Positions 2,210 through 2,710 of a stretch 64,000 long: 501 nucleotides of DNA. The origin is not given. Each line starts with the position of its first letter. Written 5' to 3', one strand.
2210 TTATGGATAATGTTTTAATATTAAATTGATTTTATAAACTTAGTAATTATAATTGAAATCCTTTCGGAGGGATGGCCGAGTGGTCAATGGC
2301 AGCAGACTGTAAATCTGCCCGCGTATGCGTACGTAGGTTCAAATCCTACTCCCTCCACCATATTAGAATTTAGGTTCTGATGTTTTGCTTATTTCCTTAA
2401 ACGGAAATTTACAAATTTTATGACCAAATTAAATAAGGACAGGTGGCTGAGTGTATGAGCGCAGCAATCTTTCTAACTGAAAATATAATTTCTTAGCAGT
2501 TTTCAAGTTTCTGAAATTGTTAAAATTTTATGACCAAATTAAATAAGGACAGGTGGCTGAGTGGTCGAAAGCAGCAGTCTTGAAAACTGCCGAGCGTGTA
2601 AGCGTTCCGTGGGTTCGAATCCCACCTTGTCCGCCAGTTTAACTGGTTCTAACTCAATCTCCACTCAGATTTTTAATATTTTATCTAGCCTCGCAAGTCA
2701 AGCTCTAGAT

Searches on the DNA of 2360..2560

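Call 113: search_rna_families(source=window, start=2360, end=2560, threshold=evalue, max_evalue=1)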
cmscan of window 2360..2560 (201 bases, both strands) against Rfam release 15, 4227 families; matches with E-value up to 1: 3.
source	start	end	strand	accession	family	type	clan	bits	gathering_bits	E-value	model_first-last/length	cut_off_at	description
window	2415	2484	+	RF00086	SNORD27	Gene; snRNA; snoRNA; CD-box;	-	28.1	52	0.0042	1-71/71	no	Small nucleolar RNA SNORD27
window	2366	2432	+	RF00788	mir-287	Gene; miRNA;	-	19.5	80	0.064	1-73/73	no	mir-287 microRNA precursor family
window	2360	2456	+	RF01469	rli33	Gene; sRNA;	CL00114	11.6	46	0.27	433-532/532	5'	Listeria sRNA rli33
